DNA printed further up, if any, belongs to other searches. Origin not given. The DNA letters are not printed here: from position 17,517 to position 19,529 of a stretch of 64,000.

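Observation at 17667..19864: T4-Dam-class adenine methyltransferase with a roughly 250 aa unknown C-terminal domain and no nuclease partner, divergent from yaiI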

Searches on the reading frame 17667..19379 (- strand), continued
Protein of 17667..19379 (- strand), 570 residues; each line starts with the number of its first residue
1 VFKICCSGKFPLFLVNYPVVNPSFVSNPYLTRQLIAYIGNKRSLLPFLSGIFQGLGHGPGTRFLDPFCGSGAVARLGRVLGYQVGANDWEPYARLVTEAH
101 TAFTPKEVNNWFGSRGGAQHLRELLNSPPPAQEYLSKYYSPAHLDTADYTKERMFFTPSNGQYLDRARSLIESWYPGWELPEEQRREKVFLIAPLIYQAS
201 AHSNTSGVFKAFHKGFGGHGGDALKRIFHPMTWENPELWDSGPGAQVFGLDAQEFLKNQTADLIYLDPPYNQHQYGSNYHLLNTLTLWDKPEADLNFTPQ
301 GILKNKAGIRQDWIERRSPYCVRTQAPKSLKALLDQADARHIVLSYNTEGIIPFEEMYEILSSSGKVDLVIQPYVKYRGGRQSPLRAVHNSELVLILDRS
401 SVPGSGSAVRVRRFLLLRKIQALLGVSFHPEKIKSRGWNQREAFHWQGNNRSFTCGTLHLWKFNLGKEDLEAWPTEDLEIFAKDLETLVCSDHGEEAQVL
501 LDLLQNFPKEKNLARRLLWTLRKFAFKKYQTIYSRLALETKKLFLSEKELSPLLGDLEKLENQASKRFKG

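Call 12: find_related_loci(query=A1, collection=genome_contigs, flank=6000)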
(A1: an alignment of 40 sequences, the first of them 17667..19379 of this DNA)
Query A1 (570 aa) in genome_contigs; peptide patterns used: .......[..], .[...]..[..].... (x = any residue, [..] = any of these).
599 stretches matched a pattern (row limit reached: there are more); 590 encode a relative of the query (tblastn E <= 1e-3); the best 80 are kept; 80 distinct loci.
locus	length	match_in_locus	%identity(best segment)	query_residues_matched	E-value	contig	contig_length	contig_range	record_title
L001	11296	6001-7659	45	26-570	2e-153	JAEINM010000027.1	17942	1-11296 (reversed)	MAG: Spirochaetaceae bacterium isolate MAG4 NODE_1950_length_17942_cov_2.927064, whole genome shotgun sequence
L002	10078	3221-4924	45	28-560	6e-152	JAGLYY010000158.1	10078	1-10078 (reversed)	MAG: Spirochaetales bacterium isolate RS_13_41 ZL320.bin.41.fa_158, whole genome shotgun sequence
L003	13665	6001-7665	46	26-570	1e-150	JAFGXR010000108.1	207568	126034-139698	MAG: Spirochaetales bacterium isolate ZodW_Metabat.41 k87_13923346, whole genome shotgun sequence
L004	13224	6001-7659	46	26-570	1e-148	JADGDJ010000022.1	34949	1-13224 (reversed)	MAG: Spirochaetaceae bacterium isolate BB7 NODE_1102_length_34949_cov_3.295638, whole genome shotgun sequence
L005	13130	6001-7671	43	14-570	5e-144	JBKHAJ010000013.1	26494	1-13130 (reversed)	MAG: Spirochaetia bacterium isolate D1M01_14 NODE_2428_length_26494_cov_5.074625, whole genome shotgun sequence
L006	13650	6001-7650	43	24-570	9e-144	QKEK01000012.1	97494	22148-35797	MAG: Clostridia bacterium isolate SZUA-474 scaffold_264, whole genome shotgun sequence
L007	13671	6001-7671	44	29-568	2e-142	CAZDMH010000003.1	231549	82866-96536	MAG TPA_asm: uncultured Spirochaetales bacterium isolate binchicken_co151_533 genome assembly, contig: NODE_16_length_23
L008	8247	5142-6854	44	25-570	3e-142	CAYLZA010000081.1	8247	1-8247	MAG TPA_asm: uncultured Spirochaetales bacterium isolate SRP141376_co2_272 genome assembly, contig: NODE_15661_length_82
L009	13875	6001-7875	42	20-570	6e-141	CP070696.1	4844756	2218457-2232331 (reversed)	MAG: Spirochaetaceae bacterium isolate bin59 chromosome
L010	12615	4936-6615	43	18-568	3e-140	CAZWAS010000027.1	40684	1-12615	MAG TPA_asm: uncultured Spirochaetales bacterium isolate binchicken_co135_55 genome assembly, contig: NODE_1952_length_4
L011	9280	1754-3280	45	25-530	5e-139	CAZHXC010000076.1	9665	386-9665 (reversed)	MAG TPA_asm: uncultured Spirochaetales bacterium isolate SRP141376_co1_212 genome assembly, contig: NODE_12819_length_96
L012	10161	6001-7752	43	19-570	2e-140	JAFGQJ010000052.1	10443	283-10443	MAG: Spirochaetales bacterium isolate Zod_Metabat.745 k87_584183, whole genome shotgun sequence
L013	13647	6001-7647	44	22-570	8e-138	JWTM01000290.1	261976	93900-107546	Candidatus Marispirochaeta associata strain JC231 contig288, whole genome shotgun sequence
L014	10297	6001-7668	42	27-570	1e-137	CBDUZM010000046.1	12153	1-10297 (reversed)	MAG TPA_asm: uncultured Spirochaetaceae bacterium isolate SRR22302360_concoct_114 genome assembly, contig: ERZ25073602.1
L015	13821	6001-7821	42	22-570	7e-137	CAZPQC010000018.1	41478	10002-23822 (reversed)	MAG TPA_asm: uncultured Spirochaetaceae bacterium isolate binchicken_co34_125 genome assembly, contig: NODE_1257_length_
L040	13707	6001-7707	40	23-570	9e-122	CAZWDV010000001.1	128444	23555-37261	MAG TPA_asm: uncultured Sediminispirochaeta sp. isolate binchicken_co8_71 genome assembly, contig: NODE_38_length_128444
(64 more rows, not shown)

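Call 20: predict_structure(alignment_id=A1)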
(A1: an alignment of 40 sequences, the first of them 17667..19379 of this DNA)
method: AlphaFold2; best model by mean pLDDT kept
length: 570 residues; sequences in the alignment: 40
mean_pLDDT: 85.4   pTM: 0.86
mean pLDDT of the five models: 85.4, 84.4, 83.5, 82.6, 82.0
residues with pLDDT >= 90: 321; 70-90: 175; 50-70: 43; < 50: 31
segments of 3 or more residues with pLDDT < 50: 1-14, 217-220, 272-274, 375-381
pLDDT, mean of each block of 10 residues (from residue 1): 29 54 81 69 85 91 93 93 94 93 92 89 83 89 88 91 93 93 95 93 74 56 77 92 91 94 89 58 88 89 83 77 93 97 88 92 93 53 59 91 86 88 90 90 86 91 79 92 94 94 95 95 89 97 95 95 86
secondary structure, 60 per line:
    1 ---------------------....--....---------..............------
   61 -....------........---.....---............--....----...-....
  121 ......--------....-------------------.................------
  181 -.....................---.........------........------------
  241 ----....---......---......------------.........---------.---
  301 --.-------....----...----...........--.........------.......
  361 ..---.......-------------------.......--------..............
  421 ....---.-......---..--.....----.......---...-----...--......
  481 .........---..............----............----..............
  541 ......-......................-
elements in order: H22-25 H28-31 H41-54 E62-65 H72-79 E83-87 H91-102 H105-108 H117-126 H135-138 H158-174 H182-202 H206-214 H221-228 E245-248 H252-257 E261-266 H279-287 H311-314 H326-336 E339-347 H354-362 E366-372 E392-398 H407-424 H430-435 E443-447 E452-458 E462-464 H475-488 H493-506 H511-522 H527-546 H548-569

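Call 23: fold_search(model_id=the predicted structure, library=pdb)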
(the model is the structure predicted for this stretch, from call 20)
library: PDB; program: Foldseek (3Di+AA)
matches with E <= 10: 1232; with E <= 0.001: 0
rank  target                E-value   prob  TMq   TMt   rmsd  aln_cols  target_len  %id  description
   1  7vvv_A                4.3e-03  0.97  0.22  0.39  12.8       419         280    9  Crystal structure of MmtN (released 2022-04-20)
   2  2ony_A                5.3e-03  0.98  0.21  0.42  15.2       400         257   13  Structure of hPNMT with inhibitor 7-(N-4-chlorophenylaminosulfonyl)-THIQ and AdoHcy (released 2007-10-09)
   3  7vvx_B                5.3e-03  0.97  0.21  0.37  12.6       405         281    9  MmtN-SAH-Met complex (released 2022-04-20)
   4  7vvw_C                5.9e-03  0.94  0.19  0.34  12.9       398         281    9  MmtN-SAM complex (released 2022-04-20)
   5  3gdh_B                6.2e-03  1.00  0.23  0.58   9.1       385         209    9  Methyltransferase domain of human Trimethylguanosine Synthase 1 (TGS1) bound to m7GTP and adenosyl-homocysteine (activ (released 2009-06-23)
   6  2obf_A                6.2e-03  0.98  0.21  0.41  14.9       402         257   13  Structure of K57A hPNMT with inhibitor 3-Hydroxymethyl-7-(N-4-chlorophenylaminosulfonyl)-THIQ and AdoHcy (SAH) (released 2007-10-09)
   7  3gdh_C                6.8e-03  1.00  0.23  0.59  10.8       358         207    8  Methyltransferase domain of human Trimethylguanosine Synthase 1 (TGS1) bound to m7GTP and adenosyl-homocysteine (activ (released 2009-06-23)
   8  7vvv_C                6.8e-03  0.97  0.23  0.43  12.7       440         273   10  Crystal structure of MmtN (released 2022-04-20)
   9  3hce_A                9.8e-03  0.98  0.22  0.44  15.6       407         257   12  Crystal Structure of E185D hPNMT in Complex With Octopamine and AdoHcy (released 2009-08-25)
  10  7of3_C                1.1e-02  0.98  0.21  0.33  10.9       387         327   12  Structure of a human mitochondrial ribosome large subunit assembly intermediate in complex with MTERF4-NSUN4 (dataset2 (released 2021-05-19)
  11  1o9h                  1.2e-02  0.97  0.21  0.43  15.2       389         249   11  rRNA methyltransferase aviRa from Streptomyces viridochromogenes at 2.4A (released 2003-05-16)
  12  1ne2_B                1.3e-02  1.00  0.23  0.62   8.9       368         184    9  Crystal Structure of Thermoplasma acidophilum 1320 (APC5513) (released 2003-07-01)
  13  1hnn_B                1.5e-02  0.96  0.21  0.41  16.1       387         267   13  CRYSTAL STRUCTURE OF HUMAN PNMT COMPLEXED WITH SK&F 29661 AND ADOHCY(SAH) (released 2001-12-07)
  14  8cy0_A                1.5e-02  0.41  0.12  0.13  19.8       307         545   11  CamA Adenine Methyltransferase Complexed to Cognate Substrate DNA and Inhibitor MC4756 (Compound 178) (released 2023-01-11)
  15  3egi_D                1.6e-02  1.00  0.24  0.65   9.7       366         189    7  Methyltransferase domain of human trimethylguanosine synthase TGS1 bound to m7GpppA (inactive form) (released 2009-03-31)
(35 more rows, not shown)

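Call 42: find_encoding_contigs(protein=P0001, flank=4000, max_places=3)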
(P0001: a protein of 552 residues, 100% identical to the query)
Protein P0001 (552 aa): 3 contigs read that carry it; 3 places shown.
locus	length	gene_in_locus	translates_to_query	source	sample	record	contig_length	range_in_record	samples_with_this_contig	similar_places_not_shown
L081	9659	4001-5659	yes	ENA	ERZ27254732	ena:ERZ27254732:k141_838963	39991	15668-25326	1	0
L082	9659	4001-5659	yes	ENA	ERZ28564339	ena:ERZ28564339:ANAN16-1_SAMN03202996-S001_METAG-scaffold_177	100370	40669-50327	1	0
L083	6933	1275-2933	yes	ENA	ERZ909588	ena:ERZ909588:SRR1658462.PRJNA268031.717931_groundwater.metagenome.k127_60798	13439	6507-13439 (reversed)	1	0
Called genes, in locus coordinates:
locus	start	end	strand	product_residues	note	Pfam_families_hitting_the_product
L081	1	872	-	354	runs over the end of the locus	PF01820:Dala_Dala_lig_N, PF02222:ATP-grasp (weak), PF02786:CPSase_L_D2 (weak), PF07478:Dala_Dala_lig_C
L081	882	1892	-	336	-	-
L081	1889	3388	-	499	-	PF01225:Mur_ligase (weak), PF08245:Mur_ligase_M, PF02875:Mur_ligase_C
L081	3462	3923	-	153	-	PF02639:DUF188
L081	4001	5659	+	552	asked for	PF02086:MethyltransfD12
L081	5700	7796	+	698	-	PF00672:HAMP, PF00990:GGDEF, PF00563:EAL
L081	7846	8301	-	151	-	PF00583:Acetyltransf_1, PF13673:Acetyltransf_10, PF13508:Acetyltransf_7, PF08445:FR47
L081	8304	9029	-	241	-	PF14014:DUF4230 (weak)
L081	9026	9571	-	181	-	PF14014:DUF4230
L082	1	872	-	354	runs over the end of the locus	PF01820:Dala_Dala_lig_N, PF02222:ATP-grasp (weak), PF02786:CPSase_L_D2 (weak), PF07478:Dala_Dala_lig_C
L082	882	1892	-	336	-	-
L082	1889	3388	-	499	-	PF01225:Mur_ligase (weak), PF08245:Mur_ligase_M, PF02875:Mur_ligase_C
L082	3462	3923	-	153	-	PF02639:DUF188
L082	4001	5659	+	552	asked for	PF02086:MethyltransfD12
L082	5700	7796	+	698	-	PF00672:HAMP, PF00990:GGDEF, PF00563:EAL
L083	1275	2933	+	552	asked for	PF02086:MethyltransfD12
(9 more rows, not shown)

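Call 43: find_encoding_contigs(protein=P0002, flank=6000, max_places=3)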
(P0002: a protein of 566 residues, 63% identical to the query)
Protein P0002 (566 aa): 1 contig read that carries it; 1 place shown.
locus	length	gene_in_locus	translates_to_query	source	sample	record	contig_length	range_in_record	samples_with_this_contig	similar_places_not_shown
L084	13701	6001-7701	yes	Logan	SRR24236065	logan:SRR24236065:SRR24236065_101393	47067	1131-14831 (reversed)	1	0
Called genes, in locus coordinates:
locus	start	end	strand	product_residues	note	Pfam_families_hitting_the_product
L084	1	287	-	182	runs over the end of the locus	-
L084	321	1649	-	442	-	PF00324:AA_permease, PF13520:AA_permease_2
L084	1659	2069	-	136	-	-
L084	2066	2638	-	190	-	-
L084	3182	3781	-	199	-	PF00293:NUDIX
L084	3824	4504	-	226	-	PF00440:TetR_N, PF17929:TetR_C_34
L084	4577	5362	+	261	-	PF00106:adh_short, PF08659:KR, PF13561:adh_short_C2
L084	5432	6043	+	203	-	-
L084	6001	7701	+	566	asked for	PF02086:MethyltransfD12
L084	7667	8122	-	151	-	PF00583:Acetyltransf_1, PF13673:Acetyltransf_10, PF13508:Acetyltransf_7, PF08445:FR47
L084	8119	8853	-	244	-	PF14014:DUF4230 (faint)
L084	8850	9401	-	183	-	PF14014:DUF4230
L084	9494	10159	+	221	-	PF20582:UPF0758_N, PF04002:RadC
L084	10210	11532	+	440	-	PF00696:AA_kinase, PF00583:Acetyltransf_1, PF13508:Acetyltransf_7 (weak)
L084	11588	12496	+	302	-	PF00491:Arginase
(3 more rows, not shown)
